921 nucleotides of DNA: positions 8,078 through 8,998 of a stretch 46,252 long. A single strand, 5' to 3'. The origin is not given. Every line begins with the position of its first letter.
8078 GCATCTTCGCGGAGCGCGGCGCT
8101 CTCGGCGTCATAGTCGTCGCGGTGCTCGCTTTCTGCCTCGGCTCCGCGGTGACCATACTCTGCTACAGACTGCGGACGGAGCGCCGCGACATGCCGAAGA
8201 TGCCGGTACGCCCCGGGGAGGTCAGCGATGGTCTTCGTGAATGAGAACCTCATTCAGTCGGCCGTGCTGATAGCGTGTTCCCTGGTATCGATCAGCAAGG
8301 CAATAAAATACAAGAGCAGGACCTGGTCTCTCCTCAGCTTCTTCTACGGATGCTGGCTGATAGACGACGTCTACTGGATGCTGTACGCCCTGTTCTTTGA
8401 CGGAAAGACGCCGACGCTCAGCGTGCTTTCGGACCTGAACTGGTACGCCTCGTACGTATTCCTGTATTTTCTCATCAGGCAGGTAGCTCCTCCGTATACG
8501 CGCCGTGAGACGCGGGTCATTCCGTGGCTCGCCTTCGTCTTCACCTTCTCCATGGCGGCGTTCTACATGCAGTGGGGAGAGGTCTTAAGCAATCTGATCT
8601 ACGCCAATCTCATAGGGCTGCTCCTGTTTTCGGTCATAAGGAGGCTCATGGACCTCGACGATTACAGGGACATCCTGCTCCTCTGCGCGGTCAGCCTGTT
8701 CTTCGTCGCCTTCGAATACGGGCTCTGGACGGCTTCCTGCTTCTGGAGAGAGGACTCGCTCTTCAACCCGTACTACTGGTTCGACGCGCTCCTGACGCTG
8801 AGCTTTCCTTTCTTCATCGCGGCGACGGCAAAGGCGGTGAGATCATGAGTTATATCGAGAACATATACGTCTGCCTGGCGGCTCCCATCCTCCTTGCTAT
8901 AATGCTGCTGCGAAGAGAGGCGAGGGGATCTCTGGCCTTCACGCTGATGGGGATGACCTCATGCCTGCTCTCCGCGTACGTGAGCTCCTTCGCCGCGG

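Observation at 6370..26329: Sigma / two-TM partner / PrsW-type protease operon sits directly in front of a 16.5-kb giant-exoprotein plus SLH-subtilase operon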

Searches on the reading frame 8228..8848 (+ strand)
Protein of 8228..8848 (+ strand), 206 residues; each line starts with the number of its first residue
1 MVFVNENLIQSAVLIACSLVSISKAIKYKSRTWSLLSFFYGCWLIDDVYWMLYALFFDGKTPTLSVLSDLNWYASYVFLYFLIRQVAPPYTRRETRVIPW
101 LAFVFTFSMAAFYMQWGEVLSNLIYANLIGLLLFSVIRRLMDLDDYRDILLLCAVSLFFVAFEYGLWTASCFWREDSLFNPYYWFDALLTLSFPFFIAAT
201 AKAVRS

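Call 4: search_protein_families(library=pfam, proteins=[window:8228-8848:+], max_evalue=0.1)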
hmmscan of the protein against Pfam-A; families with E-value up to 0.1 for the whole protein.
window:8228-8848:+ (206 aa): 1 family
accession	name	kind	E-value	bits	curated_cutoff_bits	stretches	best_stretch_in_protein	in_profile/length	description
PF11992.13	TgpA_N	-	0.0035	16.8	30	1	63-162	10-116/333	TgpA N-terminal domain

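Call 14: search_protein_families(library=ncbifam, proteins=[window:8228-8848:+], max_evalue=0.01)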
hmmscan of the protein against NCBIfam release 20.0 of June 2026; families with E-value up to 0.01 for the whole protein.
window:8228-8848:+ (206 aa): 0 families

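Call 22: find_homologous_proteins(query=window:8228-8845:+, max_evalue=0.01)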
Query window:8228-8845:+ (206 aa): 116 proteins with E <= 0.01 among 278 candidates.
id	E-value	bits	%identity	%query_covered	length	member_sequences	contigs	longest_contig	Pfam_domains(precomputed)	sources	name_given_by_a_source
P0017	2.3e-125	435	95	100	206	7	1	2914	-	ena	-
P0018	2.0e-82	294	61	100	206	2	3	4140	-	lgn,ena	-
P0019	3.3e-71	258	58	99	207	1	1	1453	-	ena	-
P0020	2.4e-70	255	55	99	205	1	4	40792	-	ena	-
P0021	1.4e-69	252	58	98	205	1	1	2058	-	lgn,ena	-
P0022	3.6e-69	251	59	89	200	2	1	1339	-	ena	-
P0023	1.4e-68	249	55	100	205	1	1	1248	-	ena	-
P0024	2.1e-68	249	56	100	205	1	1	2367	-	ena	-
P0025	9.8e-68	246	55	98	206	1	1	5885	-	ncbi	-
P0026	1.5e-67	246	54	100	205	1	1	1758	-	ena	-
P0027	2.9e-67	245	55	99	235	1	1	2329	-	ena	-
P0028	5.4e-67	244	56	97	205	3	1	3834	-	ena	-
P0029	1.1e-66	243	56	100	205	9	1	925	-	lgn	-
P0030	3.4e-66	241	55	98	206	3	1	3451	-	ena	-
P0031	1.3e-65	240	57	96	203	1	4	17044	-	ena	-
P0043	1.1e-62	230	53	100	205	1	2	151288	-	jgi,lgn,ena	-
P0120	1.4e-54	203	50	97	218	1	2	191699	-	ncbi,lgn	-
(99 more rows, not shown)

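Call 23: find_encoding_contigs(protein=P0020, flank=10000, max_places=2)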
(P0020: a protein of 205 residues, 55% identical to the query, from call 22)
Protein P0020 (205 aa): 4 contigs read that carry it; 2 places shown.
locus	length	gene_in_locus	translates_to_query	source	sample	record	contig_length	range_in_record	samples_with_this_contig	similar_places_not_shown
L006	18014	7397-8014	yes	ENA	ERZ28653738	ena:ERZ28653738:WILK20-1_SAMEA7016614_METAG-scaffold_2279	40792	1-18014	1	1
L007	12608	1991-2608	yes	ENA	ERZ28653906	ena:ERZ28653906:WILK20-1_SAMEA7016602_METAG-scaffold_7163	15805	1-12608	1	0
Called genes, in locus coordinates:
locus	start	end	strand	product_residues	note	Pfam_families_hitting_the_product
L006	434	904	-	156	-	PF00293:NUDIX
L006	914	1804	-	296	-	PF00781:DAGK_cat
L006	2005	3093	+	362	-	PF02388:FemAB, PF13480:Acetyltransf_6, PF02388:FemAB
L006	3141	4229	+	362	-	PF01168:Ala_racemase_N, PF00842:Ala_racemase_C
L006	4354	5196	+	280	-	-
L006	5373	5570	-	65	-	PF00269:SASP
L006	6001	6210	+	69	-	PF15566:Imm32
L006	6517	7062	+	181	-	PF04542:Sigma70_r2 (weak), PF08281:Sigma70_r4_2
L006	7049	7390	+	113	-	-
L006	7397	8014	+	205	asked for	-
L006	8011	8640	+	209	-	PF13367:PrsW-protease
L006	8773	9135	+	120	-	-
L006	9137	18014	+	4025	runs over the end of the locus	PF03160:Calx-beta, PF00395:SLH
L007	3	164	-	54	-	?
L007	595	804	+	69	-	PF15566:Imm32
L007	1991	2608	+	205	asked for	-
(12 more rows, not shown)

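Call 24: find_encoding_contigs(protein=P0043, flank=10000, max_places=2)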
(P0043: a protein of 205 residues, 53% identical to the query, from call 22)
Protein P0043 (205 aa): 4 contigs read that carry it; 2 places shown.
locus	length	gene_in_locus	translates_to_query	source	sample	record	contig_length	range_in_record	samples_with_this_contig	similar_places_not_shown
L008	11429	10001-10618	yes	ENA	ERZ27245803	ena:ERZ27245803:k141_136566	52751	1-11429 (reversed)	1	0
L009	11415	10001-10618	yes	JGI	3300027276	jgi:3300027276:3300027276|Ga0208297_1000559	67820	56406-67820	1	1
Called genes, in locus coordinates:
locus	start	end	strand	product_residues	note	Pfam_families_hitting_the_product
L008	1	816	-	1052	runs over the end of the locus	PF13306:LRR_5 (weak), PF13855:LRR_8 (faint), PF13306:LRR_5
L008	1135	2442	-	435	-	PF01946:Thi4 (faint), PF00890:FAD_binding_2 (weak), PF01134:GIDA (weak), PF01266:DAO (weak), PF07992:Pyr_redox_2 (weak), PF12831:FAD_oxidored, PF13450:NAD_binding_8 (weak)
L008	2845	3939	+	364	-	PF01408:GFO_IDH_MocA, PF03447:NAD_binding_3 (weak), PF22725:GFO_IDH_MocA_C3, PF02894:GFO_IDH_MocA_C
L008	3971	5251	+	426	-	PF00890:FAD_binding_2 (weak), PF01266:DAO (weak), PF12831:FAD_oxidored, PF13450:NAD_binding_8 (weak)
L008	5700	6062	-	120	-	PF01638:HxlR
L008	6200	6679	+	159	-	PF12682:Flavodoxin_4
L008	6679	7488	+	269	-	PF00881:Nitroreductase (faint), PF14512:TM1586_NiRdase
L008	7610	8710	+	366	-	PF04055:Radical_SAM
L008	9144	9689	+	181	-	PF04542:Sigma70_r2 (weak), PF08281:Sigma70_r4_2, PF04545:Sigma70_r4 (weak)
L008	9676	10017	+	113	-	-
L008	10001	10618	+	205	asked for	-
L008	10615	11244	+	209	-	PF13367:PrsW-protease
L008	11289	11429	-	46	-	?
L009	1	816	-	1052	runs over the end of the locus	PF13306:LRR_5 (weak), PF13855:LRR_8 (faint), PF13306:LRR_5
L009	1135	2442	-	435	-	PF01946:Thi4 (faint), PF00890:FAD_binding_2 (weak), PF01134:GIDA (weak), PF01266:DAO (weak), PF07992:Pyr_redox_2 (weak), PF12831:FAD_oxidored, PF13450:NAD_binding_8 (weak)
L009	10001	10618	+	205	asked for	-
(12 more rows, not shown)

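Call 25: find_encoding_contigs(protein=P0120, flank=10000, max_places=2)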
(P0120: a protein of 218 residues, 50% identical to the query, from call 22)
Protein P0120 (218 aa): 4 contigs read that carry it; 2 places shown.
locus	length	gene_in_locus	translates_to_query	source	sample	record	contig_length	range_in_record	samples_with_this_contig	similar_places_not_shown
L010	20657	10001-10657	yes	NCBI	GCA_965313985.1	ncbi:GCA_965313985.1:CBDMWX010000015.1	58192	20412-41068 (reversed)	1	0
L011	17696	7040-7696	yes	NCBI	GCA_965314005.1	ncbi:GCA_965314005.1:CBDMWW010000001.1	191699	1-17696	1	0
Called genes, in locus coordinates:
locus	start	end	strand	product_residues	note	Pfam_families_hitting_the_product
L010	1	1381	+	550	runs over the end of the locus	PF00072:Response_reg, PF12833:HTH_18, PF00165:HTH_AraC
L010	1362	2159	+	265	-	-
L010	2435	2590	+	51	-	-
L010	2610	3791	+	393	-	PF10509:GalKase_gal_bdg, PF00288:GHMP_kinases_N, PF08544:GHMP_kinases_C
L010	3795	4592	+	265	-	PF01087:GalP_UDP_transf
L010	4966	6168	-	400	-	PF04389:Peptidase_M28, PF01546:Peptidase_M20 (weak)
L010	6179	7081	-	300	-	PF01734:Patatin, PF19890:DUF6363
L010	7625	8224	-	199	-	-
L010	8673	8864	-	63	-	-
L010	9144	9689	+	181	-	PF04542:Sigma70_r2, PF08281:Sigma70_r4_2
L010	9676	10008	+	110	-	-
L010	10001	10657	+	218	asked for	-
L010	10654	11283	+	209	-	PF13367:PrsW-protease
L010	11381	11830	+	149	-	-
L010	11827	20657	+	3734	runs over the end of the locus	PF03160:Calx-beta, PF00395:SLH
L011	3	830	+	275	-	?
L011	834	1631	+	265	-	PF01087:GalP_UDP_transf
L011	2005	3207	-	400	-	PF04389:Peptidase_M28, PF01546:Peptidase_M20 (weak)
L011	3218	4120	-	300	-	PF01734:Patatin, PF19890:DUF6363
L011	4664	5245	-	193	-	-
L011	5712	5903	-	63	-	-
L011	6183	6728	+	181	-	PF04542:Sigma70_r2, PF08281:Sigma70_r4_2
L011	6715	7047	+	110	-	-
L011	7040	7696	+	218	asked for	-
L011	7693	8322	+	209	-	PF13367:PrsW-protease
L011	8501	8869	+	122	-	-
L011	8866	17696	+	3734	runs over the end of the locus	PF03160:Calx-beta, PF00395:SLH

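Call 28: find_related_loci(query=A2, collection=genome_contigs, flank=10000)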
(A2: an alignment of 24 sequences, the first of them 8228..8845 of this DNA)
Query A2 (206 aa) in genome_contigs; peptide patterns used: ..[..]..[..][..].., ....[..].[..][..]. (x = any residue, [..] = any of these).
65 stretches matched a pattern; 59 encode a relative of the query (tblastn E <= 1e-3); 59 distinct loci.
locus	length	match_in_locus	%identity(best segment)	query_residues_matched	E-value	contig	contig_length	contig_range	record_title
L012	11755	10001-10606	54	1-203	6e-69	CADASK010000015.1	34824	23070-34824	MAG: uncultured Clostridiales bacterium isolate RUG13572 genome assembly, contig: RUG13572_asm_15, whole genome shotgun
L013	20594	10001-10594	53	6-204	4e-65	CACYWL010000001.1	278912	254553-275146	MAG: uncultured Clostridiales bacterium isolate RUG12331 genome assembly, contig: RUG12331_asm_1, whole genome shotgun s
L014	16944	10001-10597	53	6-206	1e-64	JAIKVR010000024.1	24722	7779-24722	MAG: Eubacteriales bacterium isolate RUI407 k141_8351736_flag=0_multi=72.1493_len=24722, whole genome shotgun sequence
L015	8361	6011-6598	53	6-206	2e-64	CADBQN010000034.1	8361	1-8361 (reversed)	MAG: uncultured Firmicutes bacterium isolate RUG14212 genome assembly, contig: RUG14212_asm_34, whole genome shotgun seq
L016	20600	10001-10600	52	6-206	5e-64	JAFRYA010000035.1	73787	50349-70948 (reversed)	MAG: Lachnospiraceae bacterium isolate RGIG2901 Goat_Omasum.Co__c2209882, whole genome shotgun sequence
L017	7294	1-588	51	8-204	5e-63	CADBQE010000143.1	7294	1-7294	MAG: uncultured Lachnospiraceae bacterium isolate RUG14193 genome assembly, contig: RUG14193_asm_143, whole genome shotg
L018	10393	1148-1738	52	7-204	6e-63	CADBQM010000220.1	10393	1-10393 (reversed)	MAG: uncultured Clostridiales bacterium isolate RUG14202 genome assembly, contig: RUG14202_asm_220, whole genome shotgun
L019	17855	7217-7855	51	6-204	5e-63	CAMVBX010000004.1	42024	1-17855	MAG TPA_asm: uncultured Clostridia bacterium isolate SRR8387715_bin.32_metaWRAP_v1.3_MAG genome assembly, contig: ERZ142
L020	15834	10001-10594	51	6-204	4e-63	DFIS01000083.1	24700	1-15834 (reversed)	MAG TPA_asm: Solobacterium sp. UBA3691 UBA3691_contig_13652, whole genome shotgun sequence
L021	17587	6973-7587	47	1-206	2e-62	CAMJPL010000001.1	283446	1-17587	MAG: uncultured Clostridia bacterium isolate SRR12081301_bin.2_metaWRAP_v1.3_MAG genome assembly, contig: ERZ12289766.10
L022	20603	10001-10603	49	1-206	4e-62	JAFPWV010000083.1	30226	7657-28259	MAG: Clostridia bacterium isolate RGIG1547 Goat_Abomasum-5__c269268, whole genome shotgun sequence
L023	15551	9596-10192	52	6-205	1e-61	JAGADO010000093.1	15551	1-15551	MAG: Clostridia bacterium isolate RGIG8345 Water_buffalos_Rumen.Co__c4729611, whole genome shotgun sequence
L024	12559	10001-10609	49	1-204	6e-61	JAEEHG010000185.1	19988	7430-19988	MAG: Solobacterium sp. isolate Tb.RUG.117 k141_8102815_flag=0_multi=17.9914_len=19988, whole genome shotgun sequence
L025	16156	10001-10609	49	1-204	2e-60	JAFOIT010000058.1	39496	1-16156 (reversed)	MAG: Solobacterium sp. isolate RGIG505 Dairy_cattle_Duodenum-2__c212753, whole genome shotgun sequence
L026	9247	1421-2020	52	6-206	2e-60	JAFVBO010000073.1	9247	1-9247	MAG: Lachnospiraceae bacterium isolate RGIG5021 Roe_deer_Rumen.Co__c745962, whole genome shotgun sequence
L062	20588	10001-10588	33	15-204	1e-21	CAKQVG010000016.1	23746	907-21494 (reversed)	MAG: uncultured Clostridia bacterium isolate REFINED_METABAT215_TOP10_CONTIGS_1500_ASSEMBLY_K77_MERGED__Hadza_PheChl_Fib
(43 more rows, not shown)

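Call 52: predict_structure(alignment_id=A2)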
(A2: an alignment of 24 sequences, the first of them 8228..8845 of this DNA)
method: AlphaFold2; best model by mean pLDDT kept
length: 206 residues; sequences in the alignment: 24
mean_pLDDT: 85.8   pTM: 0.85
mean pLDDT of the five models: 85.8, 85.7, 85.5, 83.1, 81.6
residues with pLDDT >= 90: 94; 70-90: 81; 50-70: 31; < 50: 0
segments of 3 or more residues with pLDDT < 50: none
pLDDT, mean of each block of 10 residues (from residue 1): 84 97 97 97 92 84 72 93 88 66 65 71 83 87 84 95 90 84 93 96 86
secondary structure, 60 per line:
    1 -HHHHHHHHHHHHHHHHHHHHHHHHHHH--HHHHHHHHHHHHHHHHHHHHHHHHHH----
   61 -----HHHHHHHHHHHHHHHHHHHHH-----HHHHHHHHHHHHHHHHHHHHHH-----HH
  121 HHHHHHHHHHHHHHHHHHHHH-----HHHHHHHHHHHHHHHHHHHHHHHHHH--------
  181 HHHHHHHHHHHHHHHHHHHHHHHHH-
elements in order: H2-28 H31-56 H66-86 H92-113 H119-141 H147-172 H181-205

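Call 57: fold_search(model_id=the predicted structure, library=pdb)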
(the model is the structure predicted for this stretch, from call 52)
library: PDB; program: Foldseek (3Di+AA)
matches with E <= 10: 602; with E <= 0.001: 0
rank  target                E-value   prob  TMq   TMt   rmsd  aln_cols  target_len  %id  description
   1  9mm5_R                4.2e-02  1.00  0.52  0.33   7.9       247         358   10  CGRP Receptor in complex with dC2_049 (released 2026-01-28)
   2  7tyf_R                1.1e-01  0.97  0.46  0.30   8.6       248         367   10  Human Amylin1 Receptor in complex with Gs and rat amylin peptide (released 2022-03-23)
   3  9auc_R                1.6e-01  0.93  0.45  0.30   9.3       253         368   11  Human Amylin1 Receptor in Complex with Gs and human Calcitonin Gene-Related Peptide (released 2024-04-24)
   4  8ikj                  1.6e-01  0.99  0.53  0.24   7.8       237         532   12  Cryo-EM structure of the inactive CD97 (released 2024-02-14)
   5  4jq6_C                1.7e-01  0.99  0.52  0.54   6.4       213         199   14  Crystal structure of blue light-absorbing proteorhodopsin from Med12 at 2.3 Angstrom (released 2013-05-08)
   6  9r23_A                1.8e-01  1.00  0.62  0.56   5.5       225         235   14  Cryo-EM structure of the double mutant H84V/E120G of the flotillin-associated rhodopsin PsFAR in detergent micelle (released 2025-07-23)
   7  5jjn_C                1.9e-01  0.99  0.54  0.52   6.4       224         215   10  Structure of the SRII/HtrII(G83F) Complex in P212121 space group ("V" shape) (released 2017-02-15)
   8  8r0p_A                2.0e-01  1.00  0.59  0.47   6.0       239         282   13  Cryo-EM structure of the microbial rhodopsin CryoR2 at pH 8.0 in detergent (released 2025-05-14)
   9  5jje_A                2.0e-01  1.00  0.60  0.57   6.0       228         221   13  Structure of the SRII/HtrII Complex in I212121 space group ("U" shape) (released 2017-02-15)
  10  5jrf                  2.1e-01  0.99  0.55  0.45   6.8       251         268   12  Crystal structure of the light-driven sodium pump KR2 bound with iodide ions (released 2017-05-31)
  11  2ksy_MODEL_1_A        2.2e-01  0.99  0.56  0.49   6.5       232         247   12  Solution nmr structure of sensory rhodopsin II (released 2010-06-02)
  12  4knf_B                2.4e-01  1.00  0.63  0.59   5.4       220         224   10  Crystal structure of a blue-light absorbing proteorhodopsin double-mutant D97N/Q105L from HOT75 (released 2013-06-05)
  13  4knf_C                2.5e-01  0.99  0.58  0.53   5.9       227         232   11  Crystal structure of a blue-light absorbing proteorhodopsin double-mutant D97N/Q105L from HOT75 (released 2013-06-05)
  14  8pwp                  2.5e-01  0.96  0.48  0.48   7.1       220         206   10  Light structure of sensory rhodopsin-II solved by serial millisecond crystallography 0-30 milliseconds time-bin (released 2025-02-05)
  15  7tzf_R                2.5e-01  0.91  0.47  0.31   8.8       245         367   11  Human Amylin3 Receptor in complex with Gs and rat amylin peptide (released 2022-03-23)
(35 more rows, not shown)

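Call 76: find_encoding_contigs(protein=P0018, flank=10000, max_places=3)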
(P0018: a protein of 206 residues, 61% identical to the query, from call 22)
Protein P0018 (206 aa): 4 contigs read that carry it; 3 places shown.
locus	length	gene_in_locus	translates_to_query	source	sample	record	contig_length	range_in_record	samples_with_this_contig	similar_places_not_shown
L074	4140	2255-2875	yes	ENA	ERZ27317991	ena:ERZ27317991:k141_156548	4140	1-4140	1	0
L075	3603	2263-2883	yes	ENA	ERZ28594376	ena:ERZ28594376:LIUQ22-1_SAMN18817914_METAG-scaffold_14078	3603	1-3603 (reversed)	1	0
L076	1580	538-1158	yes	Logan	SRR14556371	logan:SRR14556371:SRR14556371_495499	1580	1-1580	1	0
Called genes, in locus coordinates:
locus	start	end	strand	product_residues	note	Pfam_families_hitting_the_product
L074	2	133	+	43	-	?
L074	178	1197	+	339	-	PF00044:Gp_dh_N, PF02800:Gp_dh_C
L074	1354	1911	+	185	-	PF04542:Sigma70_r2 (weak), PF08281:Sigma70_r4_2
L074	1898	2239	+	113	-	-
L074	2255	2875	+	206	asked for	-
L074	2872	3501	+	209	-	PF13367:PrsW-protease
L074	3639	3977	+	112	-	-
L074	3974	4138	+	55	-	?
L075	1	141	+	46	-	?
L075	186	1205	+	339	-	PF00044:Gp_dh_N, PF02800:Gp_dh_C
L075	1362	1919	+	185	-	PF04542:Sigma70_r2 (weak), PF08281:Sigma70_r4_2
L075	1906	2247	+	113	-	-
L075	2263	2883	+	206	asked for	-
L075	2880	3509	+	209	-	PF13367:PrsW-protease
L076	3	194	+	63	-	?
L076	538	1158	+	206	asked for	-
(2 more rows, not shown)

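Call 77: find_encoding_contigs(protein=P0017, flank=10000, max_places=3)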
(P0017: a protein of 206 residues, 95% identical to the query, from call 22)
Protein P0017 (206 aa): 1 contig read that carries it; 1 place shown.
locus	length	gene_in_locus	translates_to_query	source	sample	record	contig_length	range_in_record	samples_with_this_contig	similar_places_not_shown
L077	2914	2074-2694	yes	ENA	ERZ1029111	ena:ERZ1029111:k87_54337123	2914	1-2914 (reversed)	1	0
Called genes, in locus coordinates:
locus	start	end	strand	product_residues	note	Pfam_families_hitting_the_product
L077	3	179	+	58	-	?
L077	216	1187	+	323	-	PF00126:HTH_1, PF03466:LysR_substrate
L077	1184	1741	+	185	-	PF04542:Sigma70_r2 (weak), PF08281:Sigma70_r4_2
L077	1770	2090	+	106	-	-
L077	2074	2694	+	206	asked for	-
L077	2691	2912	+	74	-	?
